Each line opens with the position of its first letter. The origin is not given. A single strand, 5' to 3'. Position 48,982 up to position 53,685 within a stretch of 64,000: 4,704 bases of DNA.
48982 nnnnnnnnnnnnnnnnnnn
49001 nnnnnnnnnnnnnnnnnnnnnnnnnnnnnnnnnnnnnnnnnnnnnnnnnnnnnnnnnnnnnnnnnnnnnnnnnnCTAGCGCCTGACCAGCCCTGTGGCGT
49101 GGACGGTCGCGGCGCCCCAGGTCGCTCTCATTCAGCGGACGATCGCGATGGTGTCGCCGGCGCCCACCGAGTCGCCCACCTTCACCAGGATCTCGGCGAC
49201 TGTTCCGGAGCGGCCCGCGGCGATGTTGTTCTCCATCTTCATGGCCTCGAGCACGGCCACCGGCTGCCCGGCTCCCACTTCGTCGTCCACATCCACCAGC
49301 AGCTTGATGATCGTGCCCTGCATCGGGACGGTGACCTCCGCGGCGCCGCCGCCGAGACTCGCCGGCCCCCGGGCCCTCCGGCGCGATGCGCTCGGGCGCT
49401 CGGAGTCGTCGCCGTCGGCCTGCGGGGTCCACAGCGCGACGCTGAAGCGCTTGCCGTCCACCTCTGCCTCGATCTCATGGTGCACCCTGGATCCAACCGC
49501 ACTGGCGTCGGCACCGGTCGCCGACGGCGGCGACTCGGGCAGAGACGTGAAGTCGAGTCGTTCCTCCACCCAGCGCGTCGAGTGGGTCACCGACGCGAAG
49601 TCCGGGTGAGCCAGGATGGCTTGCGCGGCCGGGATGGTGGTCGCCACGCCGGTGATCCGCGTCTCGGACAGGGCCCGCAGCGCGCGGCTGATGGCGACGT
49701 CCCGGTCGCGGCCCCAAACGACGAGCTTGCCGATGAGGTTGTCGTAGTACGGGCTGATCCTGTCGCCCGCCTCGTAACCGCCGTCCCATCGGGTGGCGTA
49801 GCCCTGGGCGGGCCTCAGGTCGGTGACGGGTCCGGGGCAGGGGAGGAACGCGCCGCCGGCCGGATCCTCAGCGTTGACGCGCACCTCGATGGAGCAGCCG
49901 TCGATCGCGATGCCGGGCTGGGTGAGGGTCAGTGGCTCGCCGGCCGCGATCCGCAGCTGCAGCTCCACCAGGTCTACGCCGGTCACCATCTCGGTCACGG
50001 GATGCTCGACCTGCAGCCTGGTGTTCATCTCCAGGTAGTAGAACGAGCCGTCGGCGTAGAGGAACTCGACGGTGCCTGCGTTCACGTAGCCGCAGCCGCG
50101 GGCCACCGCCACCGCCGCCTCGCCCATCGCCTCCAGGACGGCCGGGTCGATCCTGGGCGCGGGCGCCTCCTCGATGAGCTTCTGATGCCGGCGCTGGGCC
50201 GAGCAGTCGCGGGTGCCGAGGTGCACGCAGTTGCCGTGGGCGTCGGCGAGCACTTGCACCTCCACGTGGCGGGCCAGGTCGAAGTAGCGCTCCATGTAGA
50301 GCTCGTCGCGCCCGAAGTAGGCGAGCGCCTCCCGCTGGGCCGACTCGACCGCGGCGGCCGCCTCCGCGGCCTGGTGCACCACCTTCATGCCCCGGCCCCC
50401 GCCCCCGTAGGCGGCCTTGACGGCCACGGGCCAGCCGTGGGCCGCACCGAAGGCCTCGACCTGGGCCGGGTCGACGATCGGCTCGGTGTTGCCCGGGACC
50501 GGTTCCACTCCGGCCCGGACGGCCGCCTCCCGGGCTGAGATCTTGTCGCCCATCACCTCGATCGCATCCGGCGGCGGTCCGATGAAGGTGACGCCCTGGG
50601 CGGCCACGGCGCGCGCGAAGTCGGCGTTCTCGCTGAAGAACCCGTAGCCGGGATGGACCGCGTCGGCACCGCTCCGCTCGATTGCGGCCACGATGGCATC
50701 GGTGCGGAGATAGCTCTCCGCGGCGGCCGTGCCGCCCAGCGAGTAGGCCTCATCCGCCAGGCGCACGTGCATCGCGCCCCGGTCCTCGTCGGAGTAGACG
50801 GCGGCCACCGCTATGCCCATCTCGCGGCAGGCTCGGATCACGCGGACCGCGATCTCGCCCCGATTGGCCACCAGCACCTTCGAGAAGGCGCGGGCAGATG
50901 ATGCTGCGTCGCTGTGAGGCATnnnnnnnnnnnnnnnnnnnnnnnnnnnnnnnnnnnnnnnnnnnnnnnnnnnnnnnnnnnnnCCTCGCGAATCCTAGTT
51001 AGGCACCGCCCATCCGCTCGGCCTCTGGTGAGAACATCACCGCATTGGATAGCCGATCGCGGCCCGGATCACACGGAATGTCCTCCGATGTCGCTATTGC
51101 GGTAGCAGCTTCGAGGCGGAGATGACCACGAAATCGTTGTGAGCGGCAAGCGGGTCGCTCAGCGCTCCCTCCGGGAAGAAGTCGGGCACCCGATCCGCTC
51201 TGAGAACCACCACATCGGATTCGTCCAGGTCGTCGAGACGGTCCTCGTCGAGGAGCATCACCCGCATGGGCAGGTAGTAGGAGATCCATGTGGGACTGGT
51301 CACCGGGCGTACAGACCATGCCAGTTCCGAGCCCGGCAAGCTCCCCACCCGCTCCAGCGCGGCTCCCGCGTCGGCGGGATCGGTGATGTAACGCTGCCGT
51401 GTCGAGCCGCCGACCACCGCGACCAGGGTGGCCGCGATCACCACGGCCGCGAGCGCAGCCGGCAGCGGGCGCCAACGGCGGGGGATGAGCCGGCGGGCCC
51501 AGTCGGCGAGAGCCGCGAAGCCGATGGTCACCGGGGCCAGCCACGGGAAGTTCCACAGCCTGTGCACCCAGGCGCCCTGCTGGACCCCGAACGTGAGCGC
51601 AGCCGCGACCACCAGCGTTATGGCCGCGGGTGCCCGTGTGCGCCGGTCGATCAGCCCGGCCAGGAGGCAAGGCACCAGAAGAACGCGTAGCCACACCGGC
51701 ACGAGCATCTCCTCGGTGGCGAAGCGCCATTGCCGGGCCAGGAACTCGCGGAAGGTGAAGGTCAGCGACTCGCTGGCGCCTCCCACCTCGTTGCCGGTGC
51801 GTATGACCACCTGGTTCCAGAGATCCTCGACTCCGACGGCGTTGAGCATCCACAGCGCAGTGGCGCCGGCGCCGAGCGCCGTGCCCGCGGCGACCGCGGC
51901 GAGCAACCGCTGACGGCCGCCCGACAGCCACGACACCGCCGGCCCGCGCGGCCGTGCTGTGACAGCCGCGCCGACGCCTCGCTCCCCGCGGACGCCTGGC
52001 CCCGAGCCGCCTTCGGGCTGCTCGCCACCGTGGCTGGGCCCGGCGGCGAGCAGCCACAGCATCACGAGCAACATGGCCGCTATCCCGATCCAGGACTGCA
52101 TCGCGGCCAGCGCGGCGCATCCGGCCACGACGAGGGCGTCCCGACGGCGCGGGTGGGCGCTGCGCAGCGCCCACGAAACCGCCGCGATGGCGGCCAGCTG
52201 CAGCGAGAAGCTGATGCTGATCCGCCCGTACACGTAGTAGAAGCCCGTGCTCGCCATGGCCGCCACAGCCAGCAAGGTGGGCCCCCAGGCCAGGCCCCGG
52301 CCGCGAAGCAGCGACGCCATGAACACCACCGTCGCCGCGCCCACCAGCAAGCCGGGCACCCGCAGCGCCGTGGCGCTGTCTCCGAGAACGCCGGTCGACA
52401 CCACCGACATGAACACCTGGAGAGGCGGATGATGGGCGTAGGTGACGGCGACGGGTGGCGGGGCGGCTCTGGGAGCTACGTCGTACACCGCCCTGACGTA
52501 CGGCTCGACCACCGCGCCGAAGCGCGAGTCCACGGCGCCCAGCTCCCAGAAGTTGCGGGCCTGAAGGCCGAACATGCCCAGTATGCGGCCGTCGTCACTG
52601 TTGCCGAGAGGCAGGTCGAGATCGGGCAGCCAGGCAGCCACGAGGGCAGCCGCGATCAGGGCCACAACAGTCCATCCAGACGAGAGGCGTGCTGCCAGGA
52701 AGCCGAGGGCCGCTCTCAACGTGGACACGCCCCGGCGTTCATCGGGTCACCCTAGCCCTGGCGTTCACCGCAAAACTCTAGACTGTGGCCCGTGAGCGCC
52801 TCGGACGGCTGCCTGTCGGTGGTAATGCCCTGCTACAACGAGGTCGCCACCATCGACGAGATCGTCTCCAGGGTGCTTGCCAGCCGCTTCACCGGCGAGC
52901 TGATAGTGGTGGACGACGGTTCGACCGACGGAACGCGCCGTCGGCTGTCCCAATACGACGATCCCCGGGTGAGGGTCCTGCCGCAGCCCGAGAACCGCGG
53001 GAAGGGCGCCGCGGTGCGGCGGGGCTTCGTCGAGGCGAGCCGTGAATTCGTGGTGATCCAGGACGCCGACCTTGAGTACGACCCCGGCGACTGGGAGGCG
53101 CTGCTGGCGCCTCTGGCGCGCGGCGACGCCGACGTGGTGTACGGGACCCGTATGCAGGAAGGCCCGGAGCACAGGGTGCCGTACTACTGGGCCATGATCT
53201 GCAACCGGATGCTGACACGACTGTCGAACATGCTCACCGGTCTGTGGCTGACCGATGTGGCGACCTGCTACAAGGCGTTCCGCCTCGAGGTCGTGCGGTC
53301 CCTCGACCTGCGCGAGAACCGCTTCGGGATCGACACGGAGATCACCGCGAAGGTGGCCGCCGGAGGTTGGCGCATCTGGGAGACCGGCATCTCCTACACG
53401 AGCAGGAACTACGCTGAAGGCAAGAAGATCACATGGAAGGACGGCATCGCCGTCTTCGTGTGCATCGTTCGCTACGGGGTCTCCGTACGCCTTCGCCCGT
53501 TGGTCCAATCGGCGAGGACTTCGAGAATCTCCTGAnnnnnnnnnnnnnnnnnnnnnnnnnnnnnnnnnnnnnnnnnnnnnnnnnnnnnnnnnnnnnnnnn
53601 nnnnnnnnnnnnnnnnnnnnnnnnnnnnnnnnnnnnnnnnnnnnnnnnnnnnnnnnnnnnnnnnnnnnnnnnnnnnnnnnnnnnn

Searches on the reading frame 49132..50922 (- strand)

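Call 9: search_protein_families(library=pfam, proteins=[window:49132-50922:-], max_evalue=0.01)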
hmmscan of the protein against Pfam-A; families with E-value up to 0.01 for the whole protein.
window:49132-50922:- (596 aa): 8 families
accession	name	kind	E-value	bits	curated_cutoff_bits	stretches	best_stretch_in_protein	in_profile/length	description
PF02786.22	CPSase_L_D2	-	1.3e-70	237.6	19.8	1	126-332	1-209/211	Carbamoyl-phosphate synthase L chain, ATP binding domain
PF00289.28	Biotin_carb_N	-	8.3e-45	152.2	25.5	1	13-121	2-110/110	Biotin carboxylase, N-terminal domain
PF02785.25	Biotin_carb_C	-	5.5e-33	113.7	32.4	1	346-454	1-108/108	Biotin carboxylase C-terminal domain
PF00364.28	Biotin_lipoyl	-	2.8e-18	66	22.1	1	529-594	2-72/73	Biotin-requiring enzyme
PF02222.28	ATP-grasp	-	1.4e-06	28.6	27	1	150-302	17-162/179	ATP-grasp domain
PF13375.12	RnfC_N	-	0.00086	19.7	25.6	1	529-579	29-81/101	RnfC Barrel sandwich hybrid domain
PF07478.18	Dala_Dala_lig_C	-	0.0019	18.2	24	1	156-301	29-174/204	D-ala D-ala ligase C-terminus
PF13533.13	Biotin_lipoyl_2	-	0.003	17.8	29.8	1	566-594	2-30/32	Biotin-lipoyl like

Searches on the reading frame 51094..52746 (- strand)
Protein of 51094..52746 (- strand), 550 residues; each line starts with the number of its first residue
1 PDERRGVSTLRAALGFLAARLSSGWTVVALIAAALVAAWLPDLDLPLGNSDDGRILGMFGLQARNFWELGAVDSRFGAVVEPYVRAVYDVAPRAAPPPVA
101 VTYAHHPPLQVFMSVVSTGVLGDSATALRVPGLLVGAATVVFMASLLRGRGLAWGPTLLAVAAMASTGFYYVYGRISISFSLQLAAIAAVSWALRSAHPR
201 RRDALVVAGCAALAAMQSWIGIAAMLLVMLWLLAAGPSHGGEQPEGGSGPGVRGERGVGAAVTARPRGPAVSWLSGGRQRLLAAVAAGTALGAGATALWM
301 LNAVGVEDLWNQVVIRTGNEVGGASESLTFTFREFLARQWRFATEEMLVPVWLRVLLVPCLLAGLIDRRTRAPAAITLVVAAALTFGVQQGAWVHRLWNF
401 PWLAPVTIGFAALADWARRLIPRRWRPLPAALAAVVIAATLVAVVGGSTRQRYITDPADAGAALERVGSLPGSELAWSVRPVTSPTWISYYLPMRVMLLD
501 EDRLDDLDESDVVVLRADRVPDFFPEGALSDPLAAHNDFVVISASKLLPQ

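Call 9: search_protein_families(library=pfam, proteins=[window:51094-52746:-], max_evalue=0.01)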
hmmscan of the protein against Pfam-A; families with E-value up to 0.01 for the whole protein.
window:51094-52746:- (550 aa): 1 family
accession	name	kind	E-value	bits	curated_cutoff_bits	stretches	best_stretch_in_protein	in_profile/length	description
PF13231.12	PMT_2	-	0.00013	22.7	26.1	1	105-235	1-132/160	Dolichyl-phosphate-mannose-protein mannosyltransferase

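Call 21: search_protein_families(library=ncbifam, proteins=[window:51094-52746:-], max_evalue=0.001)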
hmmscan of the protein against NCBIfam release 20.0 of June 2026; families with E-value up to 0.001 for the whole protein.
window:51094-52746:- (550 aa): 0 families

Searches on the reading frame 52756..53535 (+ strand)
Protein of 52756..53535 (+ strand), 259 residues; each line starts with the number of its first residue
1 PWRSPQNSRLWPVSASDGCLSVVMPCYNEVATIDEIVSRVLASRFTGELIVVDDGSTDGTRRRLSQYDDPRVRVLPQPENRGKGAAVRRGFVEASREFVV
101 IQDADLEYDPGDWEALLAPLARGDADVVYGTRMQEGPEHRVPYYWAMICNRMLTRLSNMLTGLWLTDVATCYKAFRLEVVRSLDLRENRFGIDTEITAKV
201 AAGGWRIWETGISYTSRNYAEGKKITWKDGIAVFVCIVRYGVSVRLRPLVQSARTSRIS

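Call 9: search_protein_families(library=pfam, proteins=[window:52756-53535:+], max_evalue=0.01)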
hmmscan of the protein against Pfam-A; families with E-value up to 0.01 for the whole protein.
window:52756-53535:+ (259 aa): 4 families
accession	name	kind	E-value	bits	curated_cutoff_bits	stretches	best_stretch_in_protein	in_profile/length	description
PF00535.33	Glycos_transf_2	-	1.1e-33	117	23.3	1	21-181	1-165/168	Glycosyl transferase family 2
PF13641.12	Glyco_tranf_2_3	-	2.2e-08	34.8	27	1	20-148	3-135/230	Glycosyltransferase like family 2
PF10111.15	Glyco_tranf_2_2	-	7.4e-05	22.8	27.3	1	21-116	1-102/276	Glycosyltransferase like family 2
PF13704.12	Glyco_tranf_2_4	-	0.00049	21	27.5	1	28-92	2-53/98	Glycosyl transferase family 2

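Call 21: search_protein_families(library=ncbifam, proteins=[window:52756-53535:+], max_evalue=0.001)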
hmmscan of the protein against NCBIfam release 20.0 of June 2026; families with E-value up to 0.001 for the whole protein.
window:52756-53535:+ (259 aa): 20 families
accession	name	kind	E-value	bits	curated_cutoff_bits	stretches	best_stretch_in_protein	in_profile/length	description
TIGR04182.1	glyco_TIGR04182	equivalog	6e-35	121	325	1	21-241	3-218/293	S-layer glycoprotein N-glycosyltransferase AglJ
NF058614.1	PPMAGASynPpgS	equivalog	5.9e-23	81.5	370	1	22-233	4-215/226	polyprenyl-phospho-N-acetylgalactosaminyl synthase PpgS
NF041391.1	DPhHxTase_Halo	equivalog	7.6e-20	70.8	375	1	24-239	1-207/213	dolichyl-phosphate hexose transferase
NF041875.1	EPS_EpsD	equivalog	4.8e-18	65.6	370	1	20-173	1-157/325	exopolysaccharide biosynthesis glycosyltransferase EpsD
TIGR03937.1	PgaC_IcaA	equivalog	4e-17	62.3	422.3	1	19-107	46-137/407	poly-beta-1,6-N-acetyl-D-glucosamine synthase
NF007482.0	PRK10073.1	equivalog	8.6e-13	48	423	1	17-128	5-118/334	glycosyltransferase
TIGR03965.1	mycofact_glyco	equivalog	1.1e-12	47.6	280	1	20-128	76-187/467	mycofactocin biosynthesis glycosyltransferase MftF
NF047588.1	GlcsyltransPgfSStrep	equivalog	1.3e-12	47.6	500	1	20-189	3-175/308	glycosyltransferase PgfS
NF007986.1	PRK10714.1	equivalog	2.8e-12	46.3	529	1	20-223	8-209/316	undecaprenyl-phosphate 4-deoxy-4-formamido-L-arabinose transferase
NF047683.1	TeichurnBiosyTuaG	equivalog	3.2e-12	46.6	400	1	19-112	7-103/252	teichuronic acid biosynthesis protein TuaG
NF010496.0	PRK13915.1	equivalog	6.4e-12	45.2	262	1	19-122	32-144/307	glucosyl-3-phosphoglycerate synthase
TIGR04283.1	glyco_like_mftF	equivalog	1.1e-10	41.5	182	1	20-162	1-137/221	TIGR04283 family arsenosugar biosynthesis glycosyltransferase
NF045692.1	OglycostaseCruG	equivalog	1e-08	34.5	600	1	18-128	41-160/386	2'-O-glycosyltransferase CruG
TIGR03469.1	HpnB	hypoth_equivalog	3.9e-08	32.7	379.25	1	20-128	46-168/386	hopene-associated glycosyltransferase HpnB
NF053739.1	GlytfEpsEBac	equivalog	8.6e-08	31.5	450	1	20-105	3-92/265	glycosyltransferase EpsE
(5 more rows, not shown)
